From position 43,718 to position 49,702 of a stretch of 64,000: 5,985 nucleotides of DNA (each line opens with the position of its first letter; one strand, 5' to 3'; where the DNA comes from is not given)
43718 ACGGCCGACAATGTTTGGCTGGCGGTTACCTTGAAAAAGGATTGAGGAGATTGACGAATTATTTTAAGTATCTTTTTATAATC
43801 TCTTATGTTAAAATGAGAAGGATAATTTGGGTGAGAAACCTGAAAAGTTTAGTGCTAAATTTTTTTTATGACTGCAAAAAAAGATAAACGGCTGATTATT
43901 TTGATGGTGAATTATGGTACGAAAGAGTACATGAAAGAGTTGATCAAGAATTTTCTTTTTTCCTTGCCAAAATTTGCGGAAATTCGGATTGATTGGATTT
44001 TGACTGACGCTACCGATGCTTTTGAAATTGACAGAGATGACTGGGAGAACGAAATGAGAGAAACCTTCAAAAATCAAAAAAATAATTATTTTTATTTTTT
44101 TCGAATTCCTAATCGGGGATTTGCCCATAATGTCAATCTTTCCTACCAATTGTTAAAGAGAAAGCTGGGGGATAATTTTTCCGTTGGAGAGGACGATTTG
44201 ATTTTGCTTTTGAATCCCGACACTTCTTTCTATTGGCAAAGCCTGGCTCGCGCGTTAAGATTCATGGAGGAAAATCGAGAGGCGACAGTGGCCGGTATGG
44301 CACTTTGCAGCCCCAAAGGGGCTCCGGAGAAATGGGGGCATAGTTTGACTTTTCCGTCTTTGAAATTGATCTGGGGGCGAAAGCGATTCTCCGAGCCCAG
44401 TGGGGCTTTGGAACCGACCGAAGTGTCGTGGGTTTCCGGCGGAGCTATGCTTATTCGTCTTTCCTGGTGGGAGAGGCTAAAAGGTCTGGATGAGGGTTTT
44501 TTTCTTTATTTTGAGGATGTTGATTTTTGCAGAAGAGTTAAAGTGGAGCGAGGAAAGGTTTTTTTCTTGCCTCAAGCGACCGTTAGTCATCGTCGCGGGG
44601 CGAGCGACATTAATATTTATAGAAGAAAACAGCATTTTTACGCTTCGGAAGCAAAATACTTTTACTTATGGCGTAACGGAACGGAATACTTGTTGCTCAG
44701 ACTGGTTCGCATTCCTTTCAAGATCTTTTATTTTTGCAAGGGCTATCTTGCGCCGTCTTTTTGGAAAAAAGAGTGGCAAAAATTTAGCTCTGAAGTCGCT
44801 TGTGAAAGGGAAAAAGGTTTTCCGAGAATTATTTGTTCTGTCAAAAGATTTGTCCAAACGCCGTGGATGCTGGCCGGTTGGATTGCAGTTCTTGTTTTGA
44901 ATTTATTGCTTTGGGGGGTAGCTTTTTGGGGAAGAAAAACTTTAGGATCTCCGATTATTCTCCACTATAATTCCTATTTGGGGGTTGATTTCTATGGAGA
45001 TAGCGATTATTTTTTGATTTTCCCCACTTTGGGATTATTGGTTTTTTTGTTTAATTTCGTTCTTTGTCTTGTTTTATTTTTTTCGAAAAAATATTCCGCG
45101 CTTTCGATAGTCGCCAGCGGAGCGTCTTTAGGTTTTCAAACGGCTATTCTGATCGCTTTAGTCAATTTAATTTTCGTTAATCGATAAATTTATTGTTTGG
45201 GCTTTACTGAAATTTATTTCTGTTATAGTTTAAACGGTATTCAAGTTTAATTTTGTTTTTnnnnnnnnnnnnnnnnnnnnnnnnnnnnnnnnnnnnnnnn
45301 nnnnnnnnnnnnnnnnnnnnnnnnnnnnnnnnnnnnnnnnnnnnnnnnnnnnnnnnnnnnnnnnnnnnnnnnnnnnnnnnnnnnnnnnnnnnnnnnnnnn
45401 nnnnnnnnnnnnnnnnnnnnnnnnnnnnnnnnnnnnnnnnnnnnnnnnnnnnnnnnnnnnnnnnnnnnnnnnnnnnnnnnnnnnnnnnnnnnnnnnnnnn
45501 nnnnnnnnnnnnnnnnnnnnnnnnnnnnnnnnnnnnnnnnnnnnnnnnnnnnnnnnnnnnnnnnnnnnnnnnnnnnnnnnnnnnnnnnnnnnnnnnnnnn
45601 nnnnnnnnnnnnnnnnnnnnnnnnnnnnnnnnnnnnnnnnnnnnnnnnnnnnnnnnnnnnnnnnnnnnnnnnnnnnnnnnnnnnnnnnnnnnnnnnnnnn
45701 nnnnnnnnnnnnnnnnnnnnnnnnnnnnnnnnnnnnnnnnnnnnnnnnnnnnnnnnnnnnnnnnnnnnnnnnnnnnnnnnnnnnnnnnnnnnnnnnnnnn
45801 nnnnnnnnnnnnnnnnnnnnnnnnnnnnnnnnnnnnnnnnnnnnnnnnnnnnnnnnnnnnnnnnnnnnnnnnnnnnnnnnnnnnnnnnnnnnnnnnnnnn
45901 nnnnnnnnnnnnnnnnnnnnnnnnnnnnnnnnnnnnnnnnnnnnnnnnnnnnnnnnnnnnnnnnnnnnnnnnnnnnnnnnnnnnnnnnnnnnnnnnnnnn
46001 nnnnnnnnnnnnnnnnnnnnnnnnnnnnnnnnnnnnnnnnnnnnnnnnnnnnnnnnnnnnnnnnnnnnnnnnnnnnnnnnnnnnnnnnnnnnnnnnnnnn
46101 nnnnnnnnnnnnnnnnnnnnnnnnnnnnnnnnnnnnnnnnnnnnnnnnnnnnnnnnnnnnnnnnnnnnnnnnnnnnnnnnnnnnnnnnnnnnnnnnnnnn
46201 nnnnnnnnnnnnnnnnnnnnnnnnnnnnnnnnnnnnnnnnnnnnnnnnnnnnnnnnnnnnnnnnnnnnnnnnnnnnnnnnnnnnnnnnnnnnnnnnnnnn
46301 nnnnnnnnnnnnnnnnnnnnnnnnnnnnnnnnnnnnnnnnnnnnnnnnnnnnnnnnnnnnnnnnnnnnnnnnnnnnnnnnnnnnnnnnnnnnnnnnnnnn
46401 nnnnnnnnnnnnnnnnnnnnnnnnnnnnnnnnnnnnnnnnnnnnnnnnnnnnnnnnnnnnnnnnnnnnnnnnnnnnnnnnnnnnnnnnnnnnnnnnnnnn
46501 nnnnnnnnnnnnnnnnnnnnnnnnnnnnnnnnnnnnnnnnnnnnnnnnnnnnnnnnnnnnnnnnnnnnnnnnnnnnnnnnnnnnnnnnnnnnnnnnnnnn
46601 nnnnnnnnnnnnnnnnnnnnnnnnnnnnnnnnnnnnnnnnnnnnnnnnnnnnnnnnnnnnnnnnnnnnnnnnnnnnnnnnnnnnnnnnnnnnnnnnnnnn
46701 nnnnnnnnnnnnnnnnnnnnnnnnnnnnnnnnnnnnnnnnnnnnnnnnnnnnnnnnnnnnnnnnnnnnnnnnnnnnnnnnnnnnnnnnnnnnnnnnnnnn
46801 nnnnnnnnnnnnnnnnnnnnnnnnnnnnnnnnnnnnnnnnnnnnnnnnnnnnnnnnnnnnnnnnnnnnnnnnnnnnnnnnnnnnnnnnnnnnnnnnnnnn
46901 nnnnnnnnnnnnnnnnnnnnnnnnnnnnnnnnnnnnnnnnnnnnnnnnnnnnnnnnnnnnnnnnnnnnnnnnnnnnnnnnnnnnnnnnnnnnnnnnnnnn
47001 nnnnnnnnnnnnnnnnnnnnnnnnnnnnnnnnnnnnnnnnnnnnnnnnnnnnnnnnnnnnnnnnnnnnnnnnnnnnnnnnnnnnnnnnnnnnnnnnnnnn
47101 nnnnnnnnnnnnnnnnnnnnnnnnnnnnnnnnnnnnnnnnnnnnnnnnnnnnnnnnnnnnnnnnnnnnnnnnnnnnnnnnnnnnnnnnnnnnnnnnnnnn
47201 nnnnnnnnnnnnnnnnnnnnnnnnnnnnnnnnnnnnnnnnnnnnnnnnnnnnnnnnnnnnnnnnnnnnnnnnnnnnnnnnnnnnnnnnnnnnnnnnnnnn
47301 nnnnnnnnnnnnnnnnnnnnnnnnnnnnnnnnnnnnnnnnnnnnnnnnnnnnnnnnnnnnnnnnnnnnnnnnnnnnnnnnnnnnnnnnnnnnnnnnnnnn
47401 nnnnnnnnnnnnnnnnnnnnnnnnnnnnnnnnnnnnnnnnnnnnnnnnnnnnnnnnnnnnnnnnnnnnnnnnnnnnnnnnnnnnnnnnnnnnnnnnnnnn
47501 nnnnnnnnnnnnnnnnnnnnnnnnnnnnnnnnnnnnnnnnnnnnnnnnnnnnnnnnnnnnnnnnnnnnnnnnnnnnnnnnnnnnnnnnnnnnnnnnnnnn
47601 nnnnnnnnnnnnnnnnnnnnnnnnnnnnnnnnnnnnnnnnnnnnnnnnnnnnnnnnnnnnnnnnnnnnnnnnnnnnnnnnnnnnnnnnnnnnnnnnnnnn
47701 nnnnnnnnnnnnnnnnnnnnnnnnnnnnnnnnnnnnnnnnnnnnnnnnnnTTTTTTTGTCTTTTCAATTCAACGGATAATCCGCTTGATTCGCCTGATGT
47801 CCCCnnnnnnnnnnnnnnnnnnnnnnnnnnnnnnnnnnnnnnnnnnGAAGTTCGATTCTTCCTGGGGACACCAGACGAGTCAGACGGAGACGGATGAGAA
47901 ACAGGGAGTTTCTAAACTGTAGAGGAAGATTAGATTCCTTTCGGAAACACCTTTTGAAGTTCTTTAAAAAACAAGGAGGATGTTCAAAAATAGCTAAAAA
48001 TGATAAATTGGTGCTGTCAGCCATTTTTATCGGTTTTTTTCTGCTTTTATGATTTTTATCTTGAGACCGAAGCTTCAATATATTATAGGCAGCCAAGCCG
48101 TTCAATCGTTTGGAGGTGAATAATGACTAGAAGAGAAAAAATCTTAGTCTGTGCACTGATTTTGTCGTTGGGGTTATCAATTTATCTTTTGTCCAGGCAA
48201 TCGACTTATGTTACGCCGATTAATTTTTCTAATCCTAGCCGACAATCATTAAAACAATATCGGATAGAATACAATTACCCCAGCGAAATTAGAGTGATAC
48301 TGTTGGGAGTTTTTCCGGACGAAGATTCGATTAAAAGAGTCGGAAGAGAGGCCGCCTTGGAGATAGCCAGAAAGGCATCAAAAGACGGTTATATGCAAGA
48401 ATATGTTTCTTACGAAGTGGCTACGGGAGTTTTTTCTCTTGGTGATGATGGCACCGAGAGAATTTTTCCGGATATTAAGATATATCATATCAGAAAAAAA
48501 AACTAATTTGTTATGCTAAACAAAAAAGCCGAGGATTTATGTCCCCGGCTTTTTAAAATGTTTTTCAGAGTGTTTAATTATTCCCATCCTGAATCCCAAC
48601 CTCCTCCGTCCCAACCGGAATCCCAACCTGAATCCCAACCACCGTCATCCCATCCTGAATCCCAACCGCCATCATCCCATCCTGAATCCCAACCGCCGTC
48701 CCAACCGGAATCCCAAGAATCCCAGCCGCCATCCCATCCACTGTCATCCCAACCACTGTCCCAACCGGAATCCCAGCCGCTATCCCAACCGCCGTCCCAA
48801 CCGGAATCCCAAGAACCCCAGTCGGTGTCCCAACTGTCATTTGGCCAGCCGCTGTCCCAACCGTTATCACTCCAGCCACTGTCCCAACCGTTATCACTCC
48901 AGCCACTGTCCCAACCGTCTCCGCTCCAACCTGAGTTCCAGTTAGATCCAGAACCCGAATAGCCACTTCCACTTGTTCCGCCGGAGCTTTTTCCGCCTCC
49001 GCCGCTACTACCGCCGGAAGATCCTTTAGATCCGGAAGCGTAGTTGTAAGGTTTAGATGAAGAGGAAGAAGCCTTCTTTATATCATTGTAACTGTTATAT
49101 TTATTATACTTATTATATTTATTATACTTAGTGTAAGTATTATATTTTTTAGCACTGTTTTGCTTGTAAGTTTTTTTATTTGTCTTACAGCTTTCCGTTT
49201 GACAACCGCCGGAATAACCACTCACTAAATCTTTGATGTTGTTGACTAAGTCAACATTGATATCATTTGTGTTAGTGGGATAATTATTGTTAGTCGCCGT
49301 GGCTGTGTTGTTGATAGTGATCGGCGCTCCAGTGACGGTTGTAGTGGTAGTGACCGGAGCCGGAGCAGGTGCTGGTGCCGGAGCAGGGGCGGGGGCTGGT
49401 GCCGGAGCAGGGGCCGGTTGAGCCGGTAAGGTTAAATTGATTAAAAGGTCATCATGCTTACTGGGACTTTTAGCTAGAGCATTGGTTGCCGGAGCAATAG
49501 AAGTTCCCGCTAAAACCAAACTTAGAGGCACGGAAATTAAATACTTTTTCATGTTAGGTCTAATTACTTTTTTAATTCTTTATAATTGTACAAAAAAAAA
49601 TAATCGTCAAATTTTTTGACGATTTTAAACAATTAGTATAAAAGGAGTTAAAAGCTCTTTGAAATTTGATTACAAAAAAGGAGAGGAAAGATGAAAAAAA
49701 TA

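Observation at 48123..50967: Tandemly duplicated two-gene module: small membrane-anchored protein plus convergent secreted protein with PA-linker and Asp/Gly/Trp tandem repeats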

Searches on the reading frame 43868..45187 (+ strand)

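Call 72: search_protein_families(library=pfam, proteins=[window:43868-45187:+], max_evalue=0.00001)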
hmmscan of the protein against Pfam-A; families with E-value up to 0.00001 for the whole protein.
window:43868-45187:+ (439 aa): 1 family
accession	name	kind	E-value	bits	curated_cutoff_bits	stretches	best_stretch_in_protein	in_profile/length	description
PF13632.12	Glyco_trans_2_3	-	3e-07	30.9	27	1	112-351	2-196/198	Glycosyl transferase family group 2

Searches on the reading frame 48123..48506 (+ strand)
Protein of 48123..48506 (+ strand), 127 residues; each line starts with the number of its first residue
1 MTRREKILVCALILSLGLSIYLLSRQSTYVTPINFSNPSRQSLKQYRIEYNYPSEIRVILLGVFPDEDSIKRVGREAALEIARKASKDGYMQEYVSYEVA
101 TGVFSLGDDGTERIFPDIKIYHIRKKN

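Call 5: search_protein_families(library=pfam, proteins=[window:48123-48506:+], max_evalue=1)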
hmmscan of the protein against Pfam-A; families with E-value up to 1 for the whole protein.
window:48123-48506:+ (127 aa): 0 families

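Call 68: search_protein_families(library=ncbifam, proteins=[window:48123-48506:+], max_evalue=1)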
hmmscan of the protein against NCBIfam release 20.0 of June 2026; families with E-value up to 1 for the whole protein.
window:48123-48506:+ (127 aa): 1 family
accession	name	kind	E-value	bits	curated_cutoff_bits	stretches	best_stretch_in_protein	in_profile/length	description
NF006078.0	PRK08224.1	equivalog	0.032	13.2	296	1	46-93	210-256/350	ATP-dependent DNA ligase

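Call 95: search_protein_families(library=phrogs, proteins=[window:48123-48506:+], max_evalue=0.01)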
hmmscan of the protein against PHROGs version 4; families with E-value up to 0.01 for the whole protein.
window:48123-48506:+ (127 aa): 0 families

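Call 96: search_protein_families(library=padloc, proteins=[window:48123-48506:+], max_evalue=0.01)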
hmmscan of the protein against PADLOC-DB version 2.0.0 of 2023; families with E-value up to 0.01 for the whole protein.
window:48123-48506:+ (127 aa): 0 families

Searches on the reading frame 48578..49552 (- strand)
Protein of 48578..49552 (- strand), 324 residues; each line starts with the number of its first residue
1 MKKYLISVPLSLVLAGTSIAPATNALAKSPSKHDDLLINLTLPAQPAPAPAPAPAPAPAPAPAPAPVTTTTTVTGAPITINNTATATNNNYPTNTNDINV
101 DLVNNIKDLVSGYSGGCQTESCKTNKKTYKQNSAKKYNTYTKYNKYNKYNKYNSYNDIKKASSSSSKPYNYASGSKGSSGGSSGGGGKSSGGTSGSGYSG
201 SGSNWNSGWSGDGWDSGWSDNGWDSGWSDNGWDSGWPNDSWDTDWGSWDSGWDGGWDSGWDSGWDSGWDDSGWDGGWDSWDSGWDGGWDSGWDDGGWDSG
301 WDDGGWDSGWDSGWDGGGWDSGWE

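Call 5: search_protein_families(library=pfam, proteins=[window:48578-49552:-], max_evalue=1)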
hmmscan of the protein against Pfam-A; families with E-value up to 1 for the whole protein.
window:48578-49552:- (324 aa): 2 families
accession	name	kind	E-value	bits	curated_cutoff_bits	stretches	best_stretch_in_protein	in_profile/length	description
PF17663.6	DUF5525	-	0.43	9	26.8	1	38-74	692-731/1017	Family of unknown function (DUF5525)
PF04625.18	DEC-1_N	-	0.88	9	29.2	0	43-71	115-144/403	DEC-1 protein, N-terminal region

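Call 21: find_homologous_proteins(query=A2, max_evalue=0.1)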
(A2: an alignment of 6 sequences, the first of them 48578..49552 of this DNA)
Query A2 (6 sequences) (324 aa, profile of the alignment): 7 proteins with E <= 0.1 among 8000 candidates.
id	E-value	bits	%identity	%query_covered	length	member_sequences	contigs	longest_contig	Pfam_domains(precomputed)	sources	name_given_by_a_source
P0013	2.6e-117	409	36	84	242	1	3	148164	-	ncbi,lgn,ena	-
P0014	1.3e-115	403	41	71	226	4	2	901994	-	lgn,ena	-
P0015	1.9e-105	370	33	87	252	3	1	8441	-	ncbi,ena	-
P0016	4.6e-105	369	35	87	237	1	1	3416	-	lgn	-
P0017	6.7e-102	358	43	46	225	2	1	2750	-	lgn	-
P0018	4.3e-73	264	41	73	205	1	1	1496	-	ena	-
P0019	1.5e-19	89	66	11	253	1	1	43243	-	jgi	-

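Call 23: find_encoding_contigs(protein=P0019, flank=8000, max_places=3)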
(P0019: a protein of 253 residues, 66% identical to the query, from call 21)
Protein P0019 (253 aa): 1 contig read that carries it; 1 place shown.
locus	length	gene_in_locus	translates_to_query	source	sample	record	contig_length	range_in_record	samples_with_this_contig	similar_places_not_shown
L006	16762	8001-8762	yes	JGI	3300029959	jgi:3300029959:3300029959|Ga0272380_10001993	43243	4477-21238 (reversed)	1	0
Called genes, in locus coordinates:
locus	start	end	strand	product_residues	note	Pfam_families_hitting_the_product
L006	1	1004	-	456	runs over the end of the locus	PF04773:FecR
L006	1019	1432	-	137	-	PF12666:PrgI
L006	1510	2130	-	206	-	-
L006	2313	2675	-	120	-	-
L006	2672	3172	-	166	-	-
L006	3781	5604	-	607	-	PF09972:DUF2207, PF20990:DUF2207_C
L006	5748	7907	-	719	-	PF09826:Beta_propel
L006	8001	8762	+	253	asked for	-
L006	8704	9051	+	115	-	-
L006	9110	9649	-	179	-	-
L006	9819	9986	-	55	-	-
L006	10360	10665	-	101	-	PF01197:Ribosomal_L31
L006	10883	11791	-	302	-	PF01544:CorA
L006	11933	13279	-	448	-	PF00919:UPF0004, PF04055:Radical_SAM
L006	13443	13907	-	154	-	PF00828:Ribosomal_L27A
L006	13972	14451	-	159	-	PF00333:Ribosomal_S5, PF03719:Ribosomal_S5_C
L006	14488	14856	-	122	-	PF00861:Ribosomal_L18p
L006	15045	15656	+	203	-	PF01195:Pept_tRNA_hydro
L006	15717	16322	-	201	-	-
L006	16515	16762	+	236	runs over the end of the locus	PF01171:ATP_bind_3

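Call 54: list_cluster_members(proteins=[window:48578-49552:-, L001:4998-5855:-, L004:5022-5861:-, L009:1580-2797:-])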
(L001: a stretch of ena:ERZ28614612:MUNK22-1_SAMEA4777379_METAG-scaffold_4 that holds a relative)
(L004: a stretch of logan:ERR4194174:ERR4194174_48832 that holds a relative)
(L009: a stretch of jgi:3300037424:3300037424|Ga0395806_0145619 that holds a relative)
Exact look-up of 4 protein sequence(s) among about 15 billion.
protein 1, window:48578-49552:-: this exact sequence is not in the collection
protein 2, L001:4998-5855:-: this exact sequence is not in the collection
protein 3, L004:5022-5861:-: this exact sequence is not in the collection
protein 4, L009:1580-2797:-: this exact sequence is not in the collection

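Call 68: search_protein_families(library=ncbifam, proteins=[window:48578-49552:-], max_evalue=1)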
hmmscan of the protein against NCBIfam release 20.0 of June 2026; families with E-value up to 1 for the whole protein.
window:48578-49552:- (324 aa): 4 families
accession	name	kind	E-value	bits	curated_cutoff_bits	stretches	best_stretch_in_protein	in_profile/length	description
NF033761.1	gliding_GltJ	equivalog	0.0086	15.2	450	1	27-129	396-494/671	adventurous gliding motility protein GltJ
NF047903.1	MmDecMmdC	equivalog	0.027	14.9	200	1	44-78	23-59/132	methylmalonyl-CoA decarboxylase subunit gamma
NF008975.0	PRK12323.1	equivalog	0.14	10.8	875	1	17-134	424-539/709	DNA polymerase III subunit gamma/tau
NF040983.1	BimA_second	exception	0.88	8.4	600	0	43-85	111-153/381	trimeric autotransporter actin-nucleating factor BimA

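Call 95: search_protein_families(library=phrogs, proteins=[window:48578-49552:-], max_evalue=0.01)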
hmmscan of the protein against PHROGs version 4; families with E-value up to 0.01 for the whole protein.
window:48578-49552:- (324 aa): 1 family
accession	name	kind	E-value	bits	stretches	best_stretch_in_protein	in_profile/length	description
phrog_3547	-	tail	0.0046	15.7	1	41-181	1031-1123/1767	tail length tape measure protein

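Call 96: search_protein_families(library=padloc, proteins=[window:48578-49552:-], max_evalue=0.01)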
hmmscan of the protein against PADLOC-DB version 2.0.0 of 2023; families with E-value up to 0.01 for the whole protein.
window:48578-49552:- (324 aa): 0 families
